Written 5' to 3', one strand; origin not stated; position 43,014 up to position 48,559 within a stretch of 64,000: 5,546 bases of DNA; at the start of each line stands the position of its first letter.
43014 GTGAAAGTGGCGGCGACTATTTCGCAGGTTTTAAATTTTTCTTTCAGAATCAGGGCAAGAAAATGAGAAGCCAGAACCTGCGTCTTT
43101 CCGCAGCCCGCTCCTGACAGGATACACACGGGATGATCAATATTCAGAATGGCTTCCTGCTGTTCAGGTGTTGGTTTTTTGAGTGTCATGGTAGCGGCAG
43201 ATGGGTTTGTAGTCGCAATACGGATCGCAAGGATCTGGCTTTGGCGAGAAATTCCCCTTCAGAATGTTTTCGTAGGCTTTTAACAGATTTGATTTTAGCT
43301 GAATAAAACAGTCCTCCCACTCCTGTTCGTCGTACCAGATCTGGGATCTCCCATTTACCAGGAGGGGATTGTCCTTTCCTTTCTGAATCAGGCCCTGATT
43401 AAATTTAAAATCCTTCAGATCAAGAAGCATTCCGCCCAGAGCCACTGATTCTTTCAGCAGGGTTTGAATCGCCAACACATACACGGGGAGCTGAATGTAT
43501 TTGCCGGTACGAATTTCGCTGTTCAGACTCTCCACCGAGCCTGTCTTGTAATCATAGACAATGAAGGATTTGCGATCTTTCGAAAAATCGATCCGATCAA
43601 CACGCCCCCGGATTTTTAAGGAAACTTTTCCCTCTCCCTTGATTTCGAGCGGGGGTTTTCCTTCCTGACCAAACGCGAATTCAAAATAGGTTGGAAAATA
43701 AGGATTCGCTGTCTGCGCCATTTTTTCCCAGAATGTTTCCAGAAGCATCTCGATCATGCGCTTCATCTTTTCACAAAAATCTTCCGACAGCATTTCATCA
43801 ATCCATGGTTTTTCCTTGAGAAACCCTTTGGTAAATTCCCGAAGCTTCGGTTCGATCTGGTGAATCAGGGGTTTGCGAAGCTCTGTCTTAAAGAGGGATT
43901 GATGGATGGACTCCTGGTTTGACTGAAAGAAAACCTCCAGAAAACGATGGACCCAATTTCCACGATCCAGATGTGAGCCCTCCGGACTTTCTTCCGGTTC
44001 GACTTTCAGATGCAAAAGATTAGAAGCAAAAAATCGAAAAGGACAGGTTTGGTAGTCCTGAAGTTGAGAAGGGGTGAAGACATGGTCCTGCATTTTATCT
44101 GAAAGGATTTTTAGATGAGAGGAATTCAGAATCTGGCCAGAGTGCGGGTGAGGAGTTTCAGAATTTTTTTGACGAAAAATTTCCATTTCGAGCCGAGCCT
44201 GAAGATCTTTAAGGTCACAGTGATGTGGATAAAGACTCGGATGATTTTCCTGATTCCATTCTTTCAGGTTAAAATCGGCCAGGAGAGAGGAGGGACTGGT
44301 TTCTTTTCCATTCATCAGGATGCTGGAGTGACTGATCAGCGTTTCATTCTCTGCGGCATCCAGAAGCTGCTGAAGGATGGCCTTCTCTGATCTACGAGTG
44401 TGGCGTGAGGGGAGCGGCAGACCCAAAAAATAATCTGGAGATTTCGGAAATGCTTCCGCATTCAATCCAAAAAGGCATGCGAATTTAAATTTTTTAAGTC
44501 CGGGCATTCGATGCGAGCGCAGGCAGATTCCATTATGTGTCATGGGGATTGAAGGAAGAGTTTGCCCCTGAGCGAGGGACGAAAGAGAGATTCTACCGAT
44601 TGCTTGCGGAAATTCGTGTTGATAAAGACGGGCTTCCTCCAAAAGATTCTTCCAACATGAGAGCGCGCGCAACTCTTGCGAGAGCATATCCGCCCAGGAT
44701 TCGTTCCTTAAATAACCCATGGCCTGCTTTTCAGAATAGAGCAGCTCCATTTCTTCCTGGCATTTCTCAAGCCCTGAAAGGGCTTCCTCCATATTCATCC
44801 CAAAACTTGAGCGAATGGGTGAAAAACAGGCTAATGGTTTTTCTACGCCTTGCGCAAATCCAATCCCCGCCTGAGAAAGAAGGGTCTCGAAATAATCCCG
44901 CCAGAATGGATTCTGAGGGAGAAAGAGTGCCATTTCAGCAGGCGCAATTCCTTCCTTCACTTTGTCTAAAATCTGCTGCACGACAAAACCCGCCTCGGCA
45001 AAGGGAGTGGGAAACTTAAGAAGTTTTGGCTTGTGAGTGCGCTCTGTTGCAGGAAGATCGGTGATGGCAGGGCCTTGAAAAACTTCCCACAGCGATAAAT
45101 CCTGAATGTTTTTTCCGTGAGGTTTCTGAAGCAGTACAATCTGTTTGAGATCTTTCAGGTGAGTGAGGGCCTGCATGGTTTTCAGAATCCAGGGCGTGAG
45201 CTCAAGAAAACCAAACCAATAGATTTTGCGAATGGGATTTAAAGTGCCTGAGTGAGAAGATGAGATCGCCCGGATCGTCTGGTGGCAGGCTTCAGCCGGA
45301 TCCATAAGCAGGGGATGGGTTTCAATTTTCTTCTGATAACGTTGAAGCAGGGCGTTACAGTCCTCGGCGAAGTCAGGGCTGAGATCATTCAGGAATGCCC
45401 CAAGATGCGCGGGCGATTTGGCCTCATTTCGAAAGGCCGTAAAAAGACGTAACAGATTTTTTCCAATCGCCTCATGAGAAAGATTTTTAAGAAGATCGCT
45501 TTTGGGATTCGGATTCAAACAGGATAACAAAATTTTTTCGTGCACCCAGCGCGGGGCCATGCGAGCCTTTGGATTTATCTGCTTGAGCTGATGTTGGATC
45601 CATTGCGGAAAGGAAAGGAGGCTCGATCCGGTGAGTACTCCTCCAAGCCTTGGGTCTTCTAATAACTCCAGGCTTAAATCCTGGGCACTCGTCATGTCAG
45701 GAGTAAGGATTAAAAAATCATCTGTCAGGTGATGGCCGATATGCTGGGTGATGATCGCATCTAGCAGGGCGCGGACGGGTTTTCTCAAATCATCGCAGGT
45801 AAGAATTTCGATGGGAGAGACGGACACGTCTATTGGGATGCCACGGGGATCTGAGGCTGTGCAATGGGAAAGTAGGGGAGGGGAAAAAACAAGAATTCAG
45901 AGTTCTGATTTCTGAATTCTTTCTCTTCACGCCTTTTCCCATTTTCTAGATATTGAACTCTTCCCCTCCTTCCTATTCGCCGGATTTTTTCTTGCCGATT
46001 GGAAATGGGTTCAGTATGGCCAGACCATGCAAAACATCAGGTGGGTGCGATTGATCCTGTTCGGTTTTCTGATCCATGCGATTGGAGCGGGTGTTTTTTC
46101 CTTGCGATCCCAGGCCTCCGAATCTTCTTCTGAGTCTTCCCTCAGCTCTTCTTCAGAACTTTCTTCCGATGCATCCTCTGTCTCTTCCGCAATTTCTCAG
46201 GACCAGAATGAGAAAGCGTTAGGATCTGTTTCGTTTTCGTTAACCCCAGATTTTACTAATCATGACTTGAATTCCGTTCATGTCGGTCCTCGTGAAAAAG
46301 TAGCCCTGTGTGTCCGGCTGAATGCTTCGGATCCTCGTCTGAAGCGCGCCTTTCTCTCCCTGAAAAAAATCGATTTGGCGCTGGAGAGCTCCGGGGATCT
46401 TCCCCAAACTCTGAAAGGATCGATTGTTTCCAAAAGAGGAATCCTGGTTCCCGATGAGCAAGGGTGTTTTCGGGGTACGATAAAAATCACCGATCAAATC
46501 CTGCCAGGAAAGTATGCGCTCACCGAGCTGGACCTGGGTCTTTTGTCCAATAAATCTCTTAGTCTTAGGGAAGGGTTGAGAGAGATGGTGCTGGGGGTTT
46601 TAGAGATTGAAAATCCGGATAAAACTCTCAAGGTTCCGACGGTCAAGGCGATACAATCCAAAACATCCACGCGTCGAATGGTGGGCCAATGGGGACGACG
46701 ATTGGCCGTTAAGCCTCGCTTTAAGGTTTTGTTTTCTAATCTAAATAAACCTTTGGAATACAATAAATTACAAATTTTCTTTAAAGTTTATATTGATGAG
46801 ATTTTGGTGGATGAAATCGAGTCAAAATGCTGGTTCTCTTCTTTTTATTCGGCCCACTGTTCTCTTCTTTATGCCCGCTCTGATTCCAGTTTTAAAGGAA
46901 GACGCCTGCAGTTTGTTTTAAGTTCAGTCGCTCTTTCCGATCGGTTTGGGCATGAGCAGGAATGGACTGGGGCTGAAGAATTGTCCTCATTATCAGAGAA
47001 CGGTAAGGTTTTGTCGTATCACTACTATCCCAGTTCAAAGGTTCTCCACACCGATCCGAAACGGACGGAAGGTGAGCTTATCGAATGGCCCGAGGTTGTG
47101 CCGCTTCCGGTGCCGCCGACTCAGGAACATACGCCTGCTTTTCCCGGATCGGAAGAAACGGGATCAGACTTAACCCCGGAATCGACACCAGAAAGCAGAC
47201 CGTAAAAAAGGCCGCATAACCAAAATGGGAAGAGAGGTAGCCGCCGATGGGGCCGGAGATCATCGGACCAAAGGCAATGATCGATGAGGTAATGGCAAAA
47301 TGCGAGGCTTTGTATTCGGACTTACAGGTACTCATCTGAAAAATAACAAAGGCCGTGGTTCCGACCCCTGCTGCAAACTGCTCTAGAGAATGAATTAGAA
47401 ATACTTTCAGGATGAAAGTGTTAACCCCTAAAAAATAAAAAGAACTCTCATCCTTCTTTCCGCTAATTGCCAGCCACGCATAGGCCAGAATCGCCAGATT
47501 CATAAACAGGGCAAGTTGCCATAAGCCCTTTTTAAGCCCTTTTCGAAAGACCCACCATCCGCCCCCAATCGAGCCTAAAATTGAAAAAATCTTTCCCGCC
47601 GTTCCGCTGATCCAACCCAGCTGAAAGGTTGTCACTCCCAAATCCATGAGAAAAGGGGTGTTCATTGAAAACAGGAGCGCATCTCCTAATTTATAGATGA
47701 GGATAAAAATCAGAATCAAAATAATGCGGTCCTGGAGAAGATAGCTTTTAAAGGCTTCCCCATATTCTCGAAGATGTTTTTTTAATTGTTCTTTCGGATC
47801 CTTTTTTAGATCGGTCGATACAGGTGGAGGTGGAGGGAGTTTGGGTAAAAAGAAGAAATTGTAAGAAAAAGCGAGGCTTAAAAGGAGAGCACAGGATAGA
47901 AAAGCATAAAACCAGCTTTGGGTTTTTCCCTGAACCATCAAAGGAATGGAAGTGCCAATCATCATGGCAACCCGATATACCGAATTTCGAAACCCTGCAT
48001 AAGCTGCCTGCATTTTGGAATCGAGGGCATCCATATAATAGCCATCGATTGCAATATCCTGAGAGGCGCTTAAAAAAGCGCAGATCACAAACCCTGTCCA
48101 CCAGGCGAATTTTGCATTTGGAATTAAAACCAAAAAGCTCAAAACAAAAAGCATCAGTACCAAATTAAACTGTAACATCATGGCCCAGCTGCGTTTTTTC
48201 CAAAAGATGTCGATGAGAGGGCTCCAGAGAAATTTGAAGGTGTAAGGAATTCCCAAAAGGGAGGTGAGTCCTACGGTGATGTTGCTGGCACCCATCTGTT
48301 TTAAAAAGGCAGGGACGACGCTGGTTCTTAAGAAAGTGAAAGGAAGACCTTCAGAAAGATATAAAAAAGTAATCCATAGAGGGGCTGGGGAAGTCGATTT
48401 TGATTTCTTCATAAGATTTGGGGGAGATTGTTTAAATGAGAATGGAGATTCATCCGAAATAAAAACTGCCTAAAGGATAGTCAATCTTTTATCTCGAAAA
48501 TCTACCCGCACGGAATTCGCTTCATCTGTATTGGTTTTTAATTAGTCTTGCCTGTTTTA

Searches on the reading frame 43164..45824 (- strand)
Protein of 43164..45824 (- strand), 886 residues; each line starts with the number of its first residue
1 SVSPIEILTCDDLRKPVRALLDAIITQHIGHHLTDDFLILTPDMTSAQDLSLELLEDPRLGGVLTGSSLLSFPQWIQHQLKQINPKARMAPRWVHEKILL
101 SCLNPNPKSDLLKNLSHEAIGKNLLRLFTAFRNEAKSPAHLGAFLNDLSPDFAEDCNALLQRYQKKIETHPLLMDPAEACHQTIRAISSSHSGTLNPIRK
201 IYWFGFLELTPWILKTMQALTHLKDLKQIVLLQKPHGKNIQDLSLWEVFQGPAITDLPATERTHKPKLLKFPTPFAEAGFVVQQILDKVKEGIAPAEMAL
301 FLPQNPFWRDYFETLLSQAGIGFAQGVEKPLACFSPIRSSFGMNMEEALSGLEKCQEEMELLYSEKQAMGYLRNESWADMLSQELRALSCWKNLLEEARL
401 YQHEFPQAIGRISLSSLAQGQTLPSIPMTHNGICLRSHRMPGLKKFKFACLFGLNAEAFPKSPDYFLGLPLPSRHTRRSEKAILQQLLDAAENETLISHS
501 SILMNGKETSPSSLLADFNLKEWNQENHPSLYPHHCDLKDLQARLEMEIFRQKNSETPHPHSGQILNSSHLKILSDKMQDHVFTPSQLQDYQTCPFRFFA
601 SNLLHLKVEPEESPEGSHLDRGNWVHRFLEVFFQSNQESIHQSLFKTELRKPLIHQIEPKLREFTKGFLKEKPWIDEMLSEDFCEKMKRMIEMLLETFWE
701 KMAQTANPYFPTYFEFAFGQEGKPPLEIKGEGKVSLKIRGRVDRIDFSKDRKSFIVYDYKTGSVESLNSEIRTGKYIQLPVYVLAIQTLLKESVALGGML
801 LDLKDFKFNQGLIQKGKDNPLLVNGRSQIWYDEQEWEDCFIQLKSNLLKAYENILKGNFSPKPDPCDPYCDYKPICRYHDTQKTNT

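Call 32: search_protein_families(library=pfam, proteins=[window:43164-45824:-], max_evalue=0.001)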
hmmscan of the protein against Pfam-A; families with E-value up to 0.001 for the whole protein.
window:43164-45824:- (886 aa): 1 family
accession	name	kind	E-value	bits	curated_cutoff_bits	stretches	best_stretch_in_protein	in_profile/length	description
PF12705.13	PDDEXK_1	-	7.4e-36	124.8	22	1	583-877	2-247/247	PD-(D/E)XK nuclease superfamily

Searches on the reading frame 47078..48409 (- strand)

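Call 32: search_protein_families(library=pfam, proteins=[window:47078-48409:-], max_evalue=0.001)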
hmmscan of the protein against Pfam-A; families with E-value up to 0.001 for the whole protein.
window:47078-48409:- (443 aa): 2 families
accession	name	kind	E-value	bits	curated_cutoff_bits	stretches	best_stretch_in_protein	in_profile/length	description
PF07690.21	MFS_1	-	1e-19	71.1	33.4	2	15-347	3-323/347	Major Facilitator Superfamily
PF13000.13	Acatn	-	1.8e-09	37.1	23.7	1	14-139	6-156/546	Acetyl-coenzyme A transporter 1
